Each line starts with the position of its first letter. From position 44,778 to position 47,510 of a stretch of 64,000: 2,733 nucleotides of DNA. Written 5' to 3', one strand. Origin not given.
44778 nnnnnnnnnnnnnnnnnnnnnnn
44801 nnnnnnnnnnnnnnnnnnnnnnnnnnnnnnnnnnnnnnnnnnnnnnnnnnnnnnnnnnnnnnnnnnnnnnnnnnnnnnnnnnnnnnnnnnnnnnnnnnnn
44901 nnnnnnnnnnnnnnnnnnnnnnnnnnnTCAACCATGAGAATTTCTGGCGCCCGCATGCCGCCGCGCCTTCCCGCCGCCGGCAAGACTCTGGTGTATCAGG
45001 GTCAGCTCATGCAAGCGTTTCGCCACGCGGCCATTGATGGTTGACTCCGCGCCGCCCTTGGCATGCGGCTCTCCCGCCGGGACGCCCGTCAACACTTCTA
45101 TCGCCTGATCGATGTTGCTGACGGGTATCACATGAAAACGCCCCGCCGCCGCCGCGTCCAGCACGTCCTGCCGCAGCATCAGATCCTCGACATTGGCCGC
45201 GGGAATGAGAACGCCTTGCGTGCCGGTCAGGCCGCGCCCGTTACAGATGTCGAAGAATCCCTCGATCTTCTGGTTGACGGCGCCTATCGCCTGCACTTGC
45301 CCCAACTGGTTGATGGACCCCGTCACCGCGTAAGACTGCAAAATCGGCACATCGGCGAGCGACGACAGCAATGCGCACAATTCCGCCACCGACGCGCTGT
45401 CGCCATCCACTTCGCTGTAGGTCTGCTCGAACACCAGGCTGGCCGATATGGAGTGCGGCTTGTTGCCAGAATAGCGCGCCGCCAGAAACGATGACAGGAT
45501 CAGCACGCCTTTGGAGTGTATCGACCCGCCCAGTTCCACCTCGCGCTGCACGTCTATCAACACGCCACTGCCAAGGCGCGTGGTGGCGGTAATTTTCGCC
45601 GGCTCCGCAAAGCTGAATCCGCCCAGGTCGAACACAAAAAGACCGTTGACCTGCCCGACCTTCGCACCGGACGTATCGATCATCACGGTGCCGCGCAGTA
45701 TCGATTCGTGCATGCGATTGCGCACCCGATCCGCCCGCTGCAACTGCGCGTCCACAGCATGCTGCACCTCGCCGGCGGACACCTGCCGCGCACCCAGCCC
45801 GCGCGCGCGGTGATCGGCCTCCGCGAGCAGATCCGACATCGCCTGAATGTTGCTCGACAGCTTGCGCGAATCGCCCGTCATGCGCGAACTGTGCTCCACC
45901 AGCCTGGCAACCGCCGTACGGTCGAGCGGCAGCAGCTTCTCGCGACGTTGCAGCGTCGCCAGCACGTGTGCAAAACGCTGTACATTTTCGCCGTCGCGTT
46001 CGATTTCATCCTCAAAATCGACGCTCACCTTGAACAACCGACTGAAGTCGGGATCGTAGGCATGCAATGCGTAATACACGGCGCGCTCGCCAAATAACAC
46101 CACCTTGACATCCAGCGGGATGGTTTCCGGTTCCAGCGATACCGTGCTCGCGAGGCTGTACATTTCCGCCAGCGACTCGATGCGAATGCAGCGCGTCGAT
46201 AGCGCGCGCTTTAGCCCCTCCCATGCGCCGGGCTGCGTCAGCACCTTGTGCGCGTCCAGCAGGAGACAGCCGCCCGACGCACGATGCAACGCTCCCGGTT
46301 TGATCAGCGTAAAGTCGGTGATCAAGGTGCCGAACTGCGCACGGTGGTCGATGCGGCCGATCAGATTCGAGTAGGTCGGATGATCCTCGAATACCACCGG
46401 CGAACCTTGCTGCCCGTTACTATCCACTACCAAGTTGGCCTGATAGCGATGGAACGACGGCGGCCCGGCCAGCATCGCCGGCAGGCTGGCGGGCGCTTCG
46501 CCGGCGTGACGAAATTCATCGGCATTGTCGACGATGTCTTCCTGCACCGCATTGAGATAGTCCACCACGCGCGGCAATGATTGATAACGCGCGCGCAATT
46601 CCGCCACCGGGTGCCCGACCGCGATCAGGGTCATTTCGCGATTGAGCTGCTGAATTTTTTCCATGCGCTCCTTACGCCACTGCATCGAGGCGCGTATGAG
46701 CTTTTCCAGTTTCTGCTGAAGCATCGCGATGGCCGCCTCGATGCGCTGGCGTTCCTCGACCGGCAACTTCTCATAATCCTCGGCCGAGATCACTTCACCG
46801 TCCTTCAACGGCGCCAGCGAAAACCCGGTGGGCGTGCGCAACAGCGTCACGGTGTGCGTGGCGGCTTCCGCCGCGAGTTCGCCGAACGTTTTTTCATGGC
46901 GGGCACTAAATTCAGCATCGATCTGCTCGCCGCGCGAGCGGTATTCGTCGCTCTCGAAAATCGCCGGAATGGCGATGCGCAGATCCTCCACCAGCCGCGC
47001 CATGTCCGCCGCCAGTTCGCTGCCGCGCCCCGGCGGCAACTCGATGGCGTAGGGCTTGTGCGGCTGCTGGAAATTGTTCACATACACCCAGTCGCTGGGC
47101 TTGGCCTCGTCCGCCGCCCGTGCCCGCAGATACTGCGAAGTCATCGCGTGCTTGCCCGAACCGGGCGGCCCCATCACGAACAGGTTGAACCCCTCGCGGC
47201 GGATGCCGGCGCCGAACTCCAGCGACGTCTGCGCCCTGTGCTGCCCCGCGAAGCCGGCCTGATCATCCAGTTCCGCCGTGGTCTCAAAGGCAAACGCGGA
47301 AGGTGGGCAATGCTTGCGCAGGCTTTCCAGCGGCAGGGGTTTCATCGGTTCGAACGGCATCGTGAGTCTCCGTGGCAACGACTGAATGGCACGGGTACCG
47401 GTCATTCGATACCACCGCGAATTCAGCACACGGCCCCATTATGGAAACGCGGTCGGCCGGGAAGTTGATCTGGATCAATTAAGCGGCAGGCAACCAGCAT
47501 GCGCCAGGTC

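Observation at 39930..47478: Candidate novel anaerobic operon coupling a Lon-like protease to amino-acid oxidation: Lon-like, tandem USP-like, amino-acid dehydrogenase, OFOR gamma-delta/alpha/beta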

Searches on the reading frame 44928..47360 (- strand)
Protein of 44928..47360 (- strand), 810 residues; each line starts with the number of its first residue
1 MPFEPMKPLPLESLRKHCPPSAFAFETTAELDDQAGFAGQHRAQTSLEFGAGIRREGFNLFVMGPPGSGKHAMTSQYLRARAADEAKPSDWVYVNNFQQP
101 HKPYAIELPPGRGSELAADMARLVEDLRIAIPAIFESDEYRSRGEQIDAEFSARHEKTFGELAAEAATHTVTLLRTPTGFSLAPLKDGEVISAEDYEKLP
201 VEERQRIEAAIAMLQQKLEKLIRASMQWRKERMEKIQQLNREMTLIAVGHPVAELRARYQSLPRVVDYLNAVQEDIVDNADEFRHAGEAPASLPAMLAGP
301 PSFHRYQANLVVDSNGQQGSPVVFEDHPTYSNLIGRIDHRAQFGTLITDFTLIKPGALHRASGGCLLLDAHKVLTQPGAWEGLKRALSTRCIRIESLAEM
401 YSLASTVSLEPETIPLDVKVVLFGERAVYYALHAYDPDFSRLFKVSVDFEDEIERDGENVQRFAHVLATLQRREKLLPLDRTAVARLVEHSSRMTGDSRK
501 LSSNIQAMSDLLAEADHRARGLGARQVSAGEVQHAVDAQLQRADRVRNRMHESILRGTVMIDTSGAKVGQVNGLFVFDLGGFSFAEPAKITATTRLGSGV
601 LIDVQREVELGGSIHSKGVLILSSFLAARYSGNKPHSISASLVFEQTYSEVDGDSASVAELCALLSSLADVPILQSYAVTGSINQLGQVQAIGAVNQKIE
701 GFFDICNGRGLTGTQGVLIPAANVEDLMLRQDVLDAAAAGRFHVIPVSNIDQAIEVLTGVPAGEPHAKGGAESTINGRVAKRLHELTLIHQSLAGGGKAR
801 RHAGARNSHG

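Call 5: search_protein_families(library=pfam, proteins=[window:44928-47360:-], max_evalue=0.01)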
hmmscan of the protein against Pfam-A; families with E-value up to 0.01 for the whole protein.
window:44928-47360:- (810 aa): 5 families
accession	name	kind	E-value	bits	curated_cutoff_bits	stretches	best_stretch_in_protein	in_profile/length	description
PF13654.12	AAA_32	-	2.3e-54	183.4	21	1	318-450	1-133/133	LonB-like, AAA domain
PF20436.4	LonB_AAA-LID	-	1.2e-18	67.4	22.4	1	478-542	1-65/65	Archaeal LonB, AAA+ ATPase LID domain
PF20437.3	LonC_helical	-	1.4e-16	60.6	24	1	90-123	1-34/34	Lon-like LonC helical domain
PF05362.19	Lon_C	-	1e-07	32.2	21.1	1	646-756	102-201/205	Lon protease (S16) C-terminal proteolytic domain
PF01078.27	Mg_chelatase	-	0.0033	17.3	20.3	0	37-75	5-40/207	Magnesium chelatase, subunit ChlI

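Call 10: find_homologous_proteins(query=window:44928-47360:-, max_evalue=1e-10)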
Query window:44928-47360:- (810 aa): 7212 proteins with E <= 1e-10 among 8000 candidates; the best 120 are listed.
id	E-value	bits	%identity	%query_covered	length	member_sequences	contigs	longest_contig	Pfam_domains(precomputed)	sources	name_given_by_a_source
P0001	0.0e+0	1523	84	100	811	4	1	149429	PF13654.13,PF20436.5,PF05362.20,PF20437.4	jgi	jgi:lon-related putative ATP-dependent protease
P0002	0.0e+0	1517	84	99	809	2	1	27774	PF13654.13,PF20436.5,PF05362.20,PF20437.4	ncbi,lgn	-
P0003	0.0e+0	1503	83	99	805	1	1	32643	PF13654.13,PF20436.5,PF05362.20,PF20437.4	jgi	jgi:lon-related putative ATP-dependent protease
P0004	0.0e+0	1498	83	99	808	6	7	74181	PF13654.13,PF20436.5,PF05362.20,PF20437.4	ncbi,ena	-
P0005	0.0e+0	1485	83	99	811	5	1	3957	PF13654.13,PF20436.5,PF05362.20,PF20437.4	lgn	-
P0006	0.0e+0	1432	82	96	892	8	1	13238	PF13654.13,PF20436.5,PF05362.20,PF20437.4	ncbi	-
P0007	0.0e+0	1243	68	99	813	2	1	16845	PF13654.13,PF20436.5,PF05362.20,PF20437.4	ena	-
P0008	0.0e+0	1236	68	98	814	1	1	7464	PF13654.13,PF20436.5,PF05362.20,PF20437.4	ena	-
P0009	0.0e+0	1234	68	99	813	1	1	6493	PF13654.13,PF20436.5,PF05362.20,PF20437.4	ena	-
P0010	0.0e+0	1226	68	99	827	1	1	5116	PF13654.13,PF20436.5,PF05362.20,PF20437.4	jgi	jgi:lon-related putative ATP-dependent protease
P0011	0.0e+0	1226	67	100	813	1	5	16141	PF13654.13,PF20436.5,PF05362.20,PF20437.4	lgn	-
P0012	0.0e+0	1223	68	98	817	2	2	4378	PF13654.13,PF20436.5,PF05362.20,PF20437.4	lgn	-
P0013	0.0e+0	1222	67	99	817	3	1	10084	PF13654.13,PF20436.5,PF05362.20,PF20437.4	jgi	jgi:lon-related putative ATP-dependent protease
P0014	0.0e+0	1222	68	98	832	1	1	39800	PF13654.13,PF20436.5,PF05362.20,PF20437.4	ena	-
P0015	0.0e+0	1219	68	99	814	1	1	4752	PF13654.13,PF20436.5,PF05362.20,PF20437.4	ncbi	-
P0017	0.0e+0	1212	67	99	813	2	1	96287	PF13654.13,PF20436.5,PF05362.20,PF20437.4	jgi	jgi:predicted ATP-dependent protease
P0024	0.0e+0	1150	64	99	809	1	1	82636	PF13654.13,PF20436.5,PF05362.20,PF20437.4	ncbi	-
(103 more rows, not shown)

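Call 14: find_encoding_contigs(protein=P0001, flank=10000, max_places=2)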
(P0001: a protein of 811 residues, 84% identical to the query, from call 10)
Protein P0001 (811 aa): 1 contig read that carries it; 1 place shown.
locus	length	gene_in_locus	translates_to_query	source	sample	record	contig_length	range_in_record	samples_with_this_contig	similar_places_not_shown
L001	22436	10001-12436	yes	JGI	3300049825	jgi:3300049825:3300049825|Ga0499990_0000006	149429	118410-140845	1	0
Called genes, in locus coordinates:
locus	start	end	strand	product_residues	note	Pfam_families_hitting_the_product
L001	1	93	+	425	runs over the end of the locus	PF07690:MFS_1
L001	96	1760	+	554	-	PF07690:MFS_1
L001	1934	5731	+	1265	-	PF14710:Nitr_red_alph_N, PF00384:Molybdopterin, PF28599:NarG_dom_V, PF01568:Molydop_binding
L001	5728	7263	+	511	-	PF12838:Fer4_7 (weak), PF13237:Fer4_10, PF13247:Fer4_11, PF14711:Nitr_red_bet_C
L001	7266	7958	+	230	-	PF02613:Nitrate_red_del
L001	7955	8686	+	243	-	PF02665:Nitrate_red_gam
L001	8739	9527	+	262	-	PF13145:Rotamase_2 (weak), PF13616:Rotamase_3, PF00639:Rotamase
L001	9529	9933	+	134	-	-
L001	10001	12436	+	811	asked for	PF20437:LonC_helical, PF13654:AAA_32, PF20436:LonB_AAA-LID, PF05362:Lon_C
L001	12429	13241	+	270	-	PF00582:Usp (faint)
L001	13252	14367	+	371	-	PF02812:ELFV_dehydrog_N, PF00208:ELFV_dehydrog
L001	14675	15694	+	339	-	PF00989:PAS, PF08448:PAS_4, PF08447:PAS_3, PF07730:HisKA_3, PF02518:HATPase_c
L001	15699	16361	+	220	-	PF00072:Response_reg, PF00196:GerE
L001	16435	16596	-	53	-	-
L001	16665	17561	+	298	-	PF01435:Peptidase_M48 (weak), PF10463:Peptidase_U49 (weak)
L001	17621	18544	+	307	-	-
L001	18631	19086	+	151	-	-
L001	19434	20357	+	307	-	PF03783:CsgG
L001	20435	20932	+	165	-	-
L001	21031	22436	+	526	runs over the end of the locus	PF01590:GAF, PF13185:GAF_2, PF00989:PAS (faint), PF08448:PAS_4, PF07730:HisKA_3, PF02518:HATPase_c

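Call 15: find_related_loci(query=A1, collection=genome_contigs, flank=10000)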
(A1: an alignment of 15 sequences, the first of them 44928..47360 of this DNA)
Query A1 (810 aa) in genome_contigs; peptide patterns used: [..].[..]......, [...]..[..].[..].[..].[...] (x = any residue, [..] = any of these).
600 stretches matched a pattern (row limit reached: there are more); 596 encode a relative of the query (tblastn E <= 1e-3); the best 80 are kept; 80 distinct loci.
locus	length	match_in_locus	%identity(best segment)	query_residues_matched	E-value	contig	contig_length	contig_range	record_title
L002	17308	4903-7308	60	9-808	0e+0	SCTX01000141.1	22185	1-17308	MAG: Betaproteobacteria bacterium isolate FW602_bin.10 FW602_bin.10-108194, whole genome shotgun sequence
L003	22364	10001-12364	58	9-793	0e+0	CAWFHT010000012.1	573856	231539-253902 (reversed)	MAG: uncultured beta proteobacterium isolate MFD05674.bin.2.55 genome assembly, contig: contig_32279, whole genome shotg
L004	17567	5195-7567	57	5-794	0e+0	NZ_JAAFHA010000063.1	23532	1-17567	MAG: Rhodoferax sp. isolate Bin2_7 scaffold_870, whole genome shotgun sequence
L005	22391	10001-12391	56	8-808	0e+0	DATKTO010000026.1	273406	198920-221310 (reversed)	MAG TPA_asm: Gallionellaceae bacterium isolate SMAG_U14083 k141_336877, whole genome shotgun sequence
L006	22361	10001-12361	58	9-792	0e+0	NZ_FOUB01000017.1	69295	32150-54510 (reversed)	Nitrosomonas communis strain Nm44, whole genome shotgun sequence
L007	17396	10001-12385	56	1-794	0e+0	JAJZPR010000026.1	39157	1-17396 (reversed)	MAG: Proteobacteria bacterium isolate SKS1.bin131 NODE_1740_length_39157_cov_9.413656, whole genome shotgun sequence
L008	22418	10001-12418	55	1-807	0e+0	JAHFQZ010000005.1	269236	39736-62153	MAG: Nitrosomonadales bacterium isolate nzgw562 NODE_14_length_269237_cov_14.371160, whole genome shotgun sequence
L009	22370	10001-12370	59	14-801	0e+0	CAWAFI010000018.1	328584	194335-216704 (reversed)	MAG: uncultured beta proteobacterium isolate MFD02809.bin.1.58 genome assembly, contig: contig_49781, whole genome shotg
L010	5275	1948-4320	56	8-797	0e+0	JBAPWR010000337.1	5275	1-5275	MAG: Thiobacillus sp. isolate MFD00116_ilm_asm_bin15 k127_80841, whole genome shotgun sequence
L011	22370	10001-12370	54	6-806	0e+0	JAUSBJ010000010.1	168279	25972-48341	MAG: Sulfurimicrobium sp. isolate E6_metabat.bin.55 E6_k141_10830, whole genome shotgun sequence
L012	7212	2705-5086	55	6-800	0e+0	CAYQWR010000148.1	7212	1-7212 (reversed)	MAG TPA_asm: uncultured Thiohalomonas sp. isolate binchicken_co151_64 genome assembly, contig: NODE_17419_length_7212_co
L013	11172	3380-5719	56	7-787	0e+0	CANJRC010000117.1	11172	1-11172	MAG: Betaproteobacteria bacterium isolate RH-23may17-534 genome assembly, contig: RH-23may17-C46360, whole genome shotgu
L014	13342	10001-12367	56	6-795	0e+0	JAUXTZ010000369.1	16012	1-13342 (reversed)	MAG: Burkholderiales bacterium isolate C13_metabat.bin.42 C13_k141_196261, whole genome shotgun sequence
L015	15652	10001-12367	54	6-794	0e+0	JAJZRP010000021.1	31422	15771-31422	MAG: Proteobacteria bacterium isolate SKS1.bin95 NODE_2493_length_31422_cov_20.374277, whole genome shotgun sequence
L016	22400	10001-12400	53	5-800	0e+0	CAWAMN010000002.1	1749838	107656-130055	MAG: uncultured Gammaproteobacteria bacterium isolate MFD01721.bin.1.18 genome assembly, contig: contig_6611, whole geno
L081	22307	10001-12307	48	8-783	0e+0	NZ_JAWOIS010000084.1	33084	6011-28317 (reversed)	MAG: Marinobacter sp. isolate CWP5-2.bin.64 k191_1683988, whole genome shotgun sequence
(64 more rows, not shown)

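Call 18: find_related_loci(query=window:44928-47360:-, collection=metagenome_contigs, flank=10000)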
Query window:44928-47360:- (810 aa) in metagenome_contigs; peptide patterns used: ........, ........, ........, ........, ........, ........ (x = any residue, [..] = any of these).
600 stretches matched a pattern (row limit reached: there are more); 553 encode a relative of the query (tblastn E <= 1e-3); the best 80 are kept; 80 distinct loci.
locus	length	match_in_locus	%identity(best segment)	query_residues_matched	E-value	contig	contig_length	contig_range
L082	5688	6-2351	62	12-793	0e+0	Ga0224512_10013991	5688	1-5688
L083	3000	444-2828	59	1-795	0e+0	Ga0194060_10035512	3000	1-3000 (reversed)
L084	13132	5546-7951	52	5-794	0e+0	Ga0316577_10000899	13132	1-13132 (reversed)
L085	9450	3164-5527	53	6-786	0e+0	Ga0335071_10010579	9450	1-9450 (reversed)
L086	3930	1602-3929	52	6-775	0e+0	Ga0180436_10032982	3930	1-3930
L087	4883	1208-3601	53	8-798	0e+0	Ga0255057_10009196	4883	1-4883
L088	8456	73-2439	52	9-794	0e+0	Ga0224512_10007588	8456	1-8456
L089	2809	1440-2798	85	4-456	0e+0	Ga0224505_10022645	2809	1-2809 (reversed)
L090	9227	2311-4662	52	7-794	0e+0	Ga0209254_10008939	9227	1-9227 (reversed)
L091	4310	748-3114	51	8-786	0e+0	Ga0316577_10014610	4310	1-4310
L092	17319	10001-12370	50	13-786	0e+0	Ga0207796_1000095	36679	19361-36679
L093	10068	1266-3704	50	13-801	0e+0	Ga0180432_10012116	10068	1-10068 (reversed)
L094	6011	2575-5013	50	13-801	0e+0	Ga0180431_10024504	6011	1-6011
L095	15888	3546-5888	49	6-786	0e+0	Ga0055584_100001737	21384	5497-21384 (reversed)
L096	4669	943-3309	51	14-786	0e+0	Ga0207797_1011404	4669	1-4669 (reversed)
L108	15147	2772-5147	48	1-786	0e+0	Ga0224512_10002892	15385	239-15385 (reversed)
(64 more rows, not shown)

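Call 22: find_encoding_contigs(protein=P0004, flank=10000, max_places=3)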
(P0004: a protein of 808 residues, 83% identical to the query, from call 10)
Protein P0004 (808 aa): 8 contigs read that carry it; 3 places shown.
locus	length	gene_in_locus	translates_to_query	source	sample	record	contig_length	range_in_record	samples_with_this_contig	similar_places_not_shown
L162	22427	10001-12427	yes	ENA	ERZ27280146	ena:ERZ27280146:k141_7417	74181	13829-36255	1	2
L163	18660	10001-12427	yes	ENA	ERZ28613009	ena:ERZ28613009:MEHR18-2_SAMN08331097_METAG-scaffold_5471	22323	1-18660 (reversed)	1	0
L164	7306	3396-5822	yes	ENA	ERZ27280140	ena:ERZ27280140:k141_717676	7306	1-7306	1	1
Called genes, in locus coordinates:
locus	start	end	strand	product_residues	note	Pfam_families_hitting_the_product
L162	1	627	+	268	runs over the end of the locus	PF13616:Rotamase_3, PF00639:Rotamase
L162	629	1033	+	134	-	-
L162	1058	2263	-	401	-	PF03060:NMO, PF00478:IMPDH (weak)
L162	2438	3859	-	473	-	PF04055:Radical_SAM, PF06969:HemN_C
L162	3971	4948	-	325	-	PF00005:ABC_tran, PF13304:AAA_21 (weak)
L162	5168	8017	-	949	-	PF00317:Ribonuc_red_lgN, PF02867:Ribonuc_red_lgC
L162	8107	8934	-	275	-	PF01226:Form_Nir_trans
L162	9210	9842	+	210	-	PF01814:Hemerythrin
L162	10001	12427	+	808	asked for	PF20437:LonC_helical, PF13654:AAA_32, PF20436:LonB_AAA-LID, PF05362:Lon_C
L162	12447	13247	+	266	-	-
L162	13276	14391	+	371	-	PF02812:ELFV_dehydrog_N, PF00208:ELFV_dehydrog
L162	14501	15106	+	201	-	PF01914:MarC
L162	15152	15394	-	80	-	PF13192:Thioredoxin_3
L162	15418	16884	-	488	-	PF03773:ArsP_1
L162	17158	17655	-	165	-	PF01864:CarS-like, PF01148:CTP_transf_1 (weak)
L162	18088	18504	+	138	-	-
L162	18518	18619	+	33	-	-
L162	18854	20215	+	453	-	PF02606:LpxK (faint)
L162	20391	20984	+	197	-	-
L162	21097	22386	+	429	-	PF07690:MFS_1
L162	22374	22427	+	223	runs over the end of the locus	PF03006:HlyIII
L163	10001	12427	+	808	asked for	PF20437:LonC_helical, PF13654:AAA_32, PF20436:LonB_AAA-LID, PF05362:Lon_C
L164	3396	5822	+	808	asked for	PF20437:LonC_helical, PF13654:AAA_32, PF20436:LonB_AAA-LID, PF05362:Lon_C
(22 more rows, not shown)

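Call 23: find_encoding_contigs(protein=P0002, flank=10000, max_places=2)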
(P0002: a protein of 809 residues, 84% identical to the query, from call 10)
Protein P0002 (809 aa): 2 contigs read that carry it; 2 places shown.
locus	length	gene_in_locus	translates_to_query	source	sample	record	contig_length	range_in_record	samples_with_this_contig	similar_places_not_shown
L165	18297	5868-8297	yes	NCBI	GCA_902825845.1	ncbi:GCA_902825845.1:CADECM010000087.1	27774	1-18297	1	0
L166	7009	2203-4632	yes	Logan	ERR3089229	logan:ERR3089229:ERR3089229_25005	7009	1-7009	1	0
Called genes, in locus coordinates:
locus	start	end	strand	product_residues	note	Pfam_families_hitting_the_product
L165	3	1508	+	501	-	?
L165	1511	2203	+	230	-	PF02613:Nitrate_red_del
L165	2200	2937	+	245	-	PF02665:Nitrate_red_gam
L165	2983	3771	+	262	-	PF13616:Rotamase_3, PF00639:Rotamase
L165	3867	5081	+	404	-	PF05940:NnrS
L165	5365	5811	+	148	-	PF00582:Usp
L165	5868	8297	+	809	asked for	PF20437:LonC_helical, PF13654:AAA_32, PF20436:LonB_AAA-LID, PF05362:Lon_C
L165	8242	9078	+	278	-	-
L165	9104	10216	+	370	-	PF02812:ELFV_dehydrog_N, PF00208:ELFV_dehydrog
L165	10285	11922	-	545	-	PF00528:BPD_transp_1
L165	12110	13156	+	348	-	PF00005:ABC_tran, PF02463:SMC_N (faint), PF13304:AAA_21 (weak), PF08402:TOBE_2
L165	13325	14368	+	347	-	PF13531:SBP_bac_11, PF01547:SBP_bac_1, PF13416:SBP_bac_8, PF13343:SBP_bac_6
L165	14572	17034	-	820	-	PF02190:LON_substr_bdg, PF00004:AAA, PF07728:AAA_5 (weak), PF22667:Lon_lid, PF05362:Lon_C, PF13541:ChlI (weak)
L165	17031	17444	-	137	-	PF00011:HSP20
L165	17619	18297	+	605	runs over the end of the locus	PF06480:FtsH_ext, PF07728:AAA_5 (faint), PF06068:TIP49 (weak), PF00004:AAA, PF17862:AAA_lid_3, PF01434:Peptidase_M41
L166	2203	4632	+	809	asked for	PF20437:LonC_helical, PF13654:AAA_32, PF20436:LonB_AAA-LID, PF05362:Lon_C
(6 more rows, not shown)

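Call 24: find_encoding_contigs(protein=P0003, flank=10000, max_places=2)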
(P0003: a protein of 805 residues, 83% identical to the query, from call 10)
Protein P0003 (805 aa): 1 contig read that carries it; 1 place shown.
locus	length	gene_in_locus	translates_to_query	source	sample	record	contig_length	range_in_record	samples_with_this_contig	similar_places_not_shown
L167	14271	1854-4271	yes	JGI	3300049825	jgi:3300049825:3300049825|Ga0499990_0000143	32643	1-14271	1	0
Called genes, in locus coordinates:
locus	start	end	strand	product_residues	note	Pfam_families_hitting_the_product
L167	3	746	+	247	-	?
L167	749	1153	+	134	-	-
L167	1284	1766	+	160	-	PF00582:Usp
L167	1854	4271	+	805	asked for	PF20437:LonC_helical, PF13654:AAA_32, PF20436:LonB_AAA-LID, PF05362:Lon_C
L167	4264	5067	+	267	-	PF00582:Usp (faint)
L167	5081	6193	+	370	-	PF02812:ELFV_dehydrog_N, PF00208:ELFV_dehydrog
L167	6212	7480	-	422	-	PF03009:GDPD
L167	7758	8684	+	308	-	PF01734:Patatin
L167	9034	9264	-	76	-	-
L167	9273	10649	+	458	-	PF00209:SNF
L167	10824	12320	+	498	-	PF00144:Beta-lactamase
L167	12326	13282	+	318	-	PF00561:Abhydrolase_1, PF12697:Abhydrolase_6, PF12146:Hydrolase_4 (weak)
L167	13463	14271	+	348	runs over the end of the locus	PF08240:ADH_N, PF00107:ADH_zinc_N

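Call 25: find_encoding_contigs(protein=P0017, flank=10000, max_places=1)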
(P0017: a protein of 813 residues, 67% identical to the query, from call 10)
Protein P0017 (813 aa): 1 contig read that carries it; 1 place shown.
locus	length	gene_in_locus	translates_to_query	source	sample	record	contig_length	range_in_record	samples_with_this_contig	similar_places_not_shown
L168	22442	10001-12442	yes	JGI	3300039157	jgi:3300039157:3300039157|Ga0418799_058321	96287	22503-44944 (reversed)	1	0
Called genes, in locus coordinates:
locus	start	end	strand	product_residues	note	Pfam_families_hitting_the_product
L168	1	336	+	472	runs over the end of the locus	PF12838:Fer4_7 (weak), PF13237:Fer4_10, PF13247:Fer4_11, PF14711:Nitr_red_bet_C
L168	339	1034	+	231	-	PF02613:Nitrate_red_del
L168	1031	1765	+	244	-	PF02665:Nitrate_red_gam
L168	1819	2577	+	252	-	PF13145:Rotamase_2 (faint), PF13616:Rotamase_3, PF00639:Rotamase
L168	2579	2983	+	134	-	-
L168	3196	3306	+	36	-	PF02665:Nitrate_red_gam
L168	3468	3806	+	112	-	PF00034:Cytochrom_C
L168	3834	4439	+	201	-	PF03264:Cytochrom_NNT, PF22113:Mtrc-MtrF_II-IV_dom (weak)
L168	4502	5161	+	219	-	PF00034:Cytochrom_C (weak), PF13442:Cytochrome_CBB3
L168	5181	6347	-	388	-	PF03060:NMO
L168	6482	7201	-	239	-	PF00027:cNMP_binding, PF13545:HTH_Crp_2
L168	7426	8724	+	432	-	PF07690:MFS_1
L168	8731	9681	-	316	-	PF04055:Radical_SAM, PF13186:SPASM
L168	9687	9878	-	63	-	-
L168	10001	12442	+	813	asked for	PF20437:LonC_helical, PF13654:AAA_32, PF20436:LonB_AAA-LID, PF05362:Lon_C (weak)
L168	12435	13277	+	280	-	-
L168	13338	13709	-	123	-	-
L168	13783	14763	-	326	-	PF00571:CBS (weak), PF01769:MgtE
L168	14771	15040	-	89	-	PF00550:PP-binding (weak)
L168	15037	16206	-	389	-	PF00364:Biotin_lipoyl, PF25997:BSH_YhbJ (weak), PF26077:BSH_Fcp1 (faint), PF02817:E3_binding, PF00198:2-oxoacid_dh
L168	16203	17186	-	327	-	PF02779:Transket_pyr, PF02780:Transketolase_C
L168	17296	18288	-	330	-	PF00676:E1_dh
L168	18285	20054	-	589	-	PF00501:AMP-binding, PF13193:AMP-binding_C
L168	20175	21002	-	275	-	PF01226:Form_Nir_trans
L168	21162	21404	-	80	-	-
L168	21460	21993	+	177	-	PF01814:Hemerythrin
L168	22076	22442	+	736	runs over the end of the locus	PF00916:Sulfate_transp, PF01740:STAS, PF00027:cNMP_binding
